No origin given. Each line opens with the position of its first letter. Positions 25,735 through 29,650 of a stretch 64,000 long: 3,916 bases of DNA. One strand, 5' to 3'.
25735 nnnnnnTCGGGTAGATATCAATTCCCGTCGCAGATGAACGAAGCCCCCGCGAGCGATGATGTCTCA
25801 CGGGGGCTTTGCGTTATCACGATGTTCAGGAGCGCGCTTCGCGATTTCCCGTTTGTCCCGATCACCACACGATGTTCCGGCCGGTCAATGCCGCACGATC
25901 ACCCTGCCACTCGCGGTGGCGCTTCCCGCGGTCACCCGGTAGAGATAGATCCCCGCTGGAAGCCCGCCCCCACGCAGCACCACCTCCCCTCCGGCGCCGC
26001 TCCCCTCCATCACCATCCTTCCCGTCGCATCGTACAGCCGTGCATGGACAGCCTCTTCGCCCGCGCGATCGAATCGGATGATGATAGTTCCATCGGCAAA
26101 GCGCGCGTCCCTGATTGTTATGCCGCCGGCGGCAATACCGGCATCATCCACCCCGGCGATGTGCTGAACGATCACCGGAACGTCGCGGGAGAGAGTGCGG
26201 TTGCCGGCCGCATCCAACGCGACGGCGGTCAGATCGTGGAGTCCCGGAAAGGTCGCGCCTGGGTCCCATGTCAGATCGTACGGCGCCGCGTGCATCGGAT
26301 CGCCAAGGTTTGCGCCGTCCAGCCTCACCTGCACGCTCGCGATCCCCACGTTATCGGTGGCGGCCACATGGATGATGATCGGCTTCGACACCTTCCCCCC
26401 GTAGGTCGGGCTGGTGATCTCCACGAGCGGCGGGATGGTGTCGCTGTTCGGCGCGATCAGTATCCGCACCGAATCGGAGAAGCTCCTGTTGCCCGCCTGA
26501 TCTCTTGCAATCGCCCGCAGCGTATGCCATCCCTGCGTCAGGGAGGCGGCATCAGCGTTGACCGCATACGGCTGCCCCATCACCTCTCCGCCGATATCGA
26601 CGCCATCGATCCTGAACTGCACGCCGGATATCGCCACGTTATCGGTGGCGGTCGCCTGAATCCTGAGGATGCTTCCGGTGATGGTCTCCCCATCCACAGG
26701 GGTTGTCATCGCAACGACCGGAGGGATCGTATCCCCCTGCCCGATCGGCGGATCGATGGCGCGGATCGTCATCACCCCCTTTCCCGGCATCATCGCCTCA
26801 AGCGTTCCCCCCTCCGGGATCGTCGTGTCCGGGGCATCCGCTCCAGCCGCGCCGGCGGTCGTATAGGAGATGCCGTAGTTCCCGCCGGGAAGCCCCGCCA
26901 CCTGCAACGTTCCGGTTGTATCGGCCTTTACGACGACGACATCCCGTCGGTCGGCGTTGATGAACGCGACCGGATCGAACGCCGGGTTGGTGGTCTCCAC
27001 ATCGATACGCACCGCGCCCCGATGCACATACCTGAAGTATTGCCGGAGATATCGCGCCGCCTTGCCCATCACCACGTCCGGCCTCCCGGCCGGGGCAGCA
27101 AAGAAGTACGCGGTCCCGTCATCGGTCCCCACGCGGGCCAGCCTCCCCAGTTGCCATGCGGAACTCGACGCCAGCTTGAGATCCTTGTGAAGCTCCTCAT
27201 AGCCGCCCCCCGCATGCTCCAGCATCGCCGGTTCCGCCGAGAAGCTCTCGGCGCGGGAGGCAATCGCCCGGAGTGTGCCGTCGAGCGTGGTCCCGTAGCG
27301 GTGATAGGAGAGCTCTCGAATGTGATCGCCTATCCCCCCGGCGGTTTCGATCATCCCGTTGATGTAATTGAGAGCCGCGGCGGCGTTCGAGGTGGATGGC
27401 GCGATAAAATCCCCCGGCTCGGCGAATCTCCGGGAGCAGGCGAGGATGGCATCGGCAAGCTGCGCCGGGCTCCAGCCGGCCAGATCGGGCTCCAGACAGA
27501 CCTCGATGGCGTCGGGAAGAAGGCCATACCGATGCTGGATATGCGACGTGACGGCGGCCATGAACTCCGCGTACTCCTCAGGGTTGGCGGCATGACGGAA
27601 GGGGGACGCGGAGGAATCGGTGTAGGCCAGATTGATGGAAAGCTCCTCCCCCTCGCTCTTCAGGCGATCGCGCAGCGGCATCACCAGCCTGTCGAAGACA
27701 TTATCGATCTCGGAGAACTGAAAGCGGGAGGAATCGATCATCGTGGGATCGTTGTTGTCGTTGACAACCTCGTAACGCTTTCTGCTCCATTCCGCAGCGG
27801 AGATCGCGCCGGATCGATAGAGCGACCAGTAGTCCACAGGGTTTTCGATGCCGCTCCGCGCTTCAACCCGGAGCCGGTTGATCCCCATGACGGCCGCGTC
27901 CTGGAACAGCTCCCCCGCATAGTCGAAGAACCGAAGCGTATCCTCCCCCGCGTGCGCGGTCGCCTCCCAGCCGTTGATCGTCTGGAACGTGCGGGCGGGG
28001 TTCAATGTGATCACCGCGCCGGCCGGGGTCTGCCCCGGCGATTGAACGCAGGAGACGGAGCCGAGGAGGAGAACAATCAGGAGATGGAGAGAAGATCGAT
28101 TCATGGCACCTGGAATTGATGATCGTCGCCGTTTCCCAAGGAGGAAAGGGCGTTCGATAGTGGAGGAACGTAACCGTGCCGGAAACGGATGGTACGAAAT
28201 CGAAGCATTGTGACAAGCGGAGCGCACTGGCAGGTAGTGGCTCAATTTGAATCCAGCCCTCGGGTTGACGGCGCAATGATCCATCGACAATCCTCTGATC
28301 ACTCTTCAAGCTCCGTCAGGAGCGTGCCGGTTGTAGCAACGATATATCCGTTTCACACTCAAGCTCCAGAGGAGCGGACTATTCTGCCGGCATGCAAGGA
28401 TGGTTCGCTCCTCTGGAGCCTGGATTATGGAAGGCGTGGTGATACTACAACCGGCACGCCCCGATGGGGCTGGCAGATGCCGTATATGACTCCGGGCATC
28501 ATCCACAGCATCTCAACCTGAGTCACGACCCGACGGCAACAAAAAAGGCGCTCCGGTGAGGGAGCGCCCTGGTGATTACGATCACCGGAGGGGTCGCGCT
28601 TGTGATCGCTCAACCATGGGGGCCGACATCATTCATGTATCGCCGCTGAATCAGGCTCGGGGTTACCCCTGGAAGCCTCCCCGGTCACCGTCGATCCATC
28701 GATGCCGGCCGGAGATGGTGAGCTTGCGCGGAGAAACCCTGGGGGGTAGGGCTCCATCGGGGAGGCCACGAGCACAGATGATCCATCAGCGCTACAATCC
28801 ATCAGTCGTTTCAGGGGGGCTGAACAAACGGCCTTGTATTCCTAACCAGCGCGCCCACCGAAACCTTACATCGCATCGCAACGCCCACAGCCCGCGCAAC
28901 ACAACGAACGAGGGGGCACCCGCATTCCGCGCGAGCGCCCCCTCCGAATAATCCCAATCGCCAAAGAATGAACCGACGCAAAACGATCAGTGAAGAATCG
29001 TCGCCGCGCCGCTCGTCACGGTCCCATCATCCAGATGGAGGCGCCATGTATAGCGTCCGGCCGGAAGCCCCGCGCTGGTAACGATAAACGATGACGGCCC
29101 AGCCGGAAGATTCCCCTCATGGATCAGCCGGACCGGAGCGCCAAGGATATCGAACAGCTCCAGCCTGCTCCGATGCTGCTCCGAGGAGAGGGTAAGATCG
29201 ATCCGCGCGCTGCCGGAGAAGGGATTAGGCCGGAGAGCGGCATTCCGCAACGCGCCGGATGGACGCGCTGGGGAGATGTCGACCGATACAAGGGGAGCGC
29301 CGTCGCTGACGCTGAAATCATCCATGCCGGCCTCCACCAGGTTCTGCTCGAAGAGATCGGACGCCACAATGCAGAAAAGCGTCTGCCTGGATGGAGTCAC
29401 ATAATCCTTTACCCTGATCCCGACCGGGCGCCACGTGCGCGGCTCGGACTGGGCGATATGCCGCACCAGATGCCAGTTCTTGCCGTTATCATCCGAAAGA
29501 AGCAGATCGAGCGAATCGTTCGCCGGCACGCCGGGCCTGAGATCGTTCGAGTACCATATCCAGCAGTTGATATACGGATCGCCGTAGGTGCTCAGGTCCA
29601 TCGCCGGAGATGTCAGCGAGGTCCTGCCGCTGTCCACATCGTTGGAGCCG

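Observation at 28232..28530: Second copy of the palindromic MITE-like element, in the 5' region of a T9SS-secreted glycosidase-like gene (copy B)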

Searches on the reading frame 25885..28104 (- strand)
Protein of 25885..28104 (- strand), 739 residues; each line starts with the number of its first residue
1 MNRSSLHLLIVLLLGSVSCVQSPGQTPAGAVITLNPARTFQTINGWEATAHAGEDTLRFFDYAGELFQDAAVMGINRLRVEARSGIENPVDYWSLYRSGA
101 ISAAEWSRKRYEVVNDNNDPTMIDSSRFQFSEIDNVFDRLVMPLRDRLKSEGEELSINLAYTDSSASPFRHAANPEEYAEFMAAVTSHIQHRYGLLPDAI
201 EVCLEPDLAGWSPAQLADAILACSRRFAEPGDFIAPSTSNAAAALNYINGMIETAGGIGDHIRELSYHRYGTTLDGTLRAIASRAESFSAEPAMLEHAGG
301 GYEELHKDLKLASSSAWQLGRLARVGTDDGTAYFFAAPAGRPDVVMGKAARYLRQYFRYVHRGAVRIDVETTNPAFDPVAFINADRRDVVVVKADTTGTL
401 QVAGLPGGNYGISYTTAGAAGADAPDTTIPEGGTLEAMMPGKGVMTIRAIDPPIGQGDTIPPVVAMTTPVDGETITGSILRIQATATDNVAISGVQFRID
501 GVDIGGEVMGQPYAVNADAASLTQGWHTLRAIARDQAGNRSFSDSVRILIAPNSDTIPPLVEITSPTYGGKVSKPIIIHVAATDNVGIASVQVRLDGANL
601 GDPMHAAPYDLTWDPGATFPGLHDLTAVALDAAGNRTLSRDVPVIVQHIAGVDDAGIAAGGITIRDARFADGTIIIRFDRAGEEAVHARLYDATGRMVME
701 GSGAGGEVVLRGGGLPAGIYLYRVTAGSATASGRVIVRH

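Call 22: search_protein_families(library=pfam, proteins=[window:25885-28104:-], max_evalue=0.001)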
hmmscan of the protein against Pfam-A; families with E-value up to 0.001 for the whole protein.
window:25885-28104:- (739 aa): 2 families
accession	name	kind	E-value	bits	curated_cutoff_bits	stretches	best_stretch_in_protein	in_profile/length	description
PF17957.7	Big_7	-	7.4e-29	100.6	24.1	2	462-531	1-70/70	Bacterial Ig domain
PF19077.6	Big_13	-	0.00022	22.1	27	0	519-547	69-97/102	Bacterial Ig-like domain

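Call 28: find_homologous_proteins(query=window:25885-28104:-, max_evalue=1e-20)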
Query window:25885-28104:- (739 aa): 361 proteins with E <= 1e-20 among 8000 candidates; the best 120 are listed.
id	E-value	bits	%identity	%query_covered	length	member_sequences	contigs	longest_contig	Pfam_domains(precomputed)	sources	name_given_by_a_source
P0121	0.0e+0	1653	100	100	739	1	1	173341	PF17957.8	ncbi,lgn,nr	ncbi:MAG: hypothetical protein JWQ98_1999 [Chlorobi bacterium]|nr:hypothetical protein [Chlorobiota 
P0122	0.0e+0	1088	72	92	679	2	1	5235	PF17957.8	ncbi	ncbi:MAG: Ig-like domain-containing protein, partial [Bacteroidota bacterium]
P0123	8.8e-116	406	47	60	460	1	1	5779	-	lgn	-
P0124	1.8e-114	402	48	57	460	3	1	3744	-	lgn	-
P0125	4.4e-113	397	44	62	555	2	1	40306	PF17189.11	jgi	jgi:hypothetical protein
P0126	2.1e-112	395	47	59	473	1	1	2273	-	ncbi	-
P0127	6.0e-112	394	46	59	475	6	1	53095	PF17189.11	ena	-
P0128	9.9e-112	393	47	57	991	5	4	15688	PF13231.13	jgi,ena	jgi:hypothetical protein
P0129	1.0e-111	393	47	57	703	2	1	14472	-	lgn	-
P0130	4.1e-111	391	46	60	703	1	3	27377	-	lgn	-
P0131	4.4e-111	391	45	60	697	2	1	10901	-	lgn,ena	-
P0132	4.4e-111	391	47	56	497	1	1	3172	-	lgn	-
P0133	4.8e-111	391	45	60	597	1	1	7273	PF17189.11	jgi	jgi:hypothetical protein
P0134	2.2e-110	388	44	60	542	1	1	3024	-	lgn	-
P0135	2.3e-110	388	43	64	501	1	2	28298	PF17189.11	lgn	-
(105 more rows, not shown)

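Call 29: find_encoding_contigs(protein=P0122, flank=10000, max_places=4)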
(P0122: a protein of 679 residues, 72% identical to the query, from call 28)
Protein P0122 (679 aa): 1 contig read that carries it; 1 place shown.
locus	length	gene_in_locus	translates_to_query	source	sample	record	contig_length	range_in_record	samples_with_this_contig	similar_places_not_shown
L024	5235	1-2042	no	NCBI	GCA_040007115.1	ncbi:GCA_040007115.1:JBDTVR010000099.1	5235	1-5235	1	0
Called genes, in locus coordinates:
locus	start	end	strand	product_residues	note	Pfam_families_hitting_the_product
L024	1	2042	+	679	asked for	PF17957:Big_7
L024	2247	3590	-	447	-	PF03951:Gln-synt_N, PF00120:Gln-synt_C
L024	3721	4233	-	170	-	PF13404:HTH_AsnC-type, PF13412:HTH_24, PF01037:AsnC_trans_reg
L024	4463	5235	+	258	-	PF00206:Lyase_1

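Call 30: find_encoding_contigs(protein=P0121, flank=1000, max_places=4)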
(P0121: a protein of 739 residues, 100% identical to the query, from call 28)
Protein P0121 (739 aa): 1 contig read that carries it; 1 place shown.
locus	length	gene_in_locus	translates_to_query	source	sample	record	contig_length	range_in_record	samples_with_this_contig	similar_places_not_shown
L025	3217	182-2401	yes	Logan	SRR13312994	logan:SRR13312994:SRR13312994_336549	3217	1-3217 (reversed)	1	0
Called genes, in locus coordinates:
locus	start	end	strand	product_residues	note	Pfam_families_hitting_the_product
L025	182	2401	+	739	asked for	PF17957:Big_7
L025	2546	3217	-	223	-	?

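Call 80: search_protein_families(library=ncbifam, proteins=[window:25885-28104:-], max_evalue=0.01)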
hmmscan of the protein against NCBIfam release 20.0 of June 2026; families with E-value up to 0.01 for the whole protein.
window:25885-28104:- (739 aa): 3 families
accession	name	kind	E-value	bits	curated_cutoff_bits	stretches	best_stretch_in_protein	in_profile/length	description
TIGR04183.1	Por_Secre_tail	domain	5.1e-07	29.6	23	1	677-738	12-72/72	T9SS type A sorting domain-containing protein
NF047446.1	barrel_OmpL47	domain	8.2e-06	26.2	40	0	485-548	10-66/68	OmpL47-type beta-barrel domain-containing protein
NF050177.1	TapA_OM_Porphy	equivalog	0.00072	18.4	500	1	650-737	459-543/544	TapA/TapC family T9SS-dependent outer membrane protein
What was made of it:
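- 25885..28104 (-): GH30-like glycosidase with Big_7 Ig domains and a T9SS type A sorting domain (JWQ98_1999). Calls 22, 28, 80.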

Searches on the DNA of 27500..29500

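Call 7: search_rna_families(source=window, start=27500, end=29500, threshold=evalue, max_evalue=10)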
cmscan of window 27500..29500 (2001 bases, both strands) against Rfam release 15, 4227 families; matches with E-value up to 10: 8.
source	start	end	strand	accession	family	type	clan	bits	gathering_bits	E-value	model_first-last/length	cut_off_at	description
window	28351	28432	+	RF00639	mir-515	Gene; miRNA;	CL00096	31.7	68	0.00068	1-87/87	no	mir-515 microRNA precursor family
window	28360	28420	-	RF03790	MIR8008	Gene; miRNA;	-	23.7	66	0.069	1-55/55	no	MIR8008 microRNA precursor family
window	28908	28946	-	RF03294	mir-H3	Gene; miRNA;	-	20.3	70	7.7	1-81/81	no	mir-H3 microRNA precursor family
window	28358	28424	+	RF04303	MIR162_2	Gene; miRNA;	CL00150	18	103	1.1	1-135/135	no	MIR162_2 microRNA precursor family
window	28531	28600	-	RF00519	suhB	Gene; sRNA;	CL00108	16.2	41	3.5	1-77/77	no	Makes More Granules Regulator RNA (mmgR)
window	28539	28596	-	RF02869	ncS025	Gene; sRNA;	-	16.1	46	9.2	1-85/85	no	Burkholderia sRNA 25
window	28711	28731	+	RF01119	sR32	Gene; snRNA; snoRNA; CD-box;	-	11.6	40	5.8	1-57/57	no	Small nucleolar RNA sR32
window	28112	28151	+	RF01119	sR32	Gene; snRNA; snoRNA; CD-box;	-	11.3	40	6.7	1-57/57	no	Small nucleolar RNA sR32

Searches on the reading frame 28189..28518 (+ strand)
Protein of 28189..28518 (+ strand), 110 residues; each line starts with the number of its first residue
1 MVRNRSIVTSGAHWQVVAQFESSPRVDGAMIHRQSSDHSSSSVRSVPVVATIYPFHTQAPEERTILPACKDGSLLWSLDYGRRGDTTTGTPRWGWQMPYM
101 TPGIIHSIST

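Call 33: list_cluster_members(proteins=[window:28189-28518:+, window:28309-28506:-, window:28428-28613:-, window:28556-28948:+, window:15176-15409:-, window:15303-15554:-, window:15522-15917:+, window:15271-15402:-, window:15256-15378:+, window:28632-28802:-])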
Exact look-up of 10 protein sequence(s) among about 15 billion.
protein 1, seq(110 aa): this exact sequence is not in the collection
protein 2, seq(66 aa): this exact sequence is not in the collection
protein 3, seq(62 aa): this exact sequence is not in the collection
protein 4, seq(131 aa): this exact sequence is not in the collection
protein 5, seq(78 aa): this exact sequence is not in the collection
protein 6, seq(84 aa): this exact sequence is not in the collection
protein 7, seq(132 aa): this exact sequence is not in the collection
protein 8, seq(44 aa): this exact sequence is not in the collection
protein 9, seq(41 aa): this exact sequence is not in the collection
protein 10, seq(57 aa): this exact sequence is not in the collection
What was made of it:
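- Tried and rejected: Exact look-up of ten ORFs inside the copies: none on record (call 33).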

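Call 58: search_protein_representatives(protein=window:28189-28518:+)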
Query: 110 residues. Proteins with E-value up to 0.001 (for the whole library): 3; up to 1e-10: 0; up to 1e-30: 0. The best 3 are listed.
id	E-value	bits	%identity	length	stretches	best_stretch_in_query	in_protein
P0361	2.9e-07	46.6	40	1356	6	61-85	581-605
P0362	2.8e-04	37.1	37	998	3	32-81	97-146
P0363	3.0e-04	37.0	56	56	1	65-109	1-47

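Call 60: find_encoding_contigs(protein=P0363, flank=10000, max_places=10)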
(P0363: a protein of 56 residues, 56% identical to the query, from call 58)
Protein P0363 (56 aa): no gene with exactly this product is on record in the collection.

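Call 61: list_cluster_members(proteins=[P0363])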
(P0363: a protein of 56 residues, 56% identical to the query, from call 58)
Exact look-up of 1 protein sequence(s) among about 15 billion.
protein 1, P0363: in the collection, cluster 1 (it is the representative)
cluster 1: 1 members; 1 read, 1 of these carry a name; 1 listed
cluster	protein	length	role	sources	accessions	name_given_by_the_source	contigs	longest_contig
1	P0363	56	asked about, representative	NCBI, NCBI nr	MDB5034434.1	MAG: hypothetical protein JWQ98_1675 [Chlorobi bacterium] | hypothetical protein [Chlorobiota bacterium]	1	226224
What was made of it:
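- A third copy on another contig (calls 58, 61).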
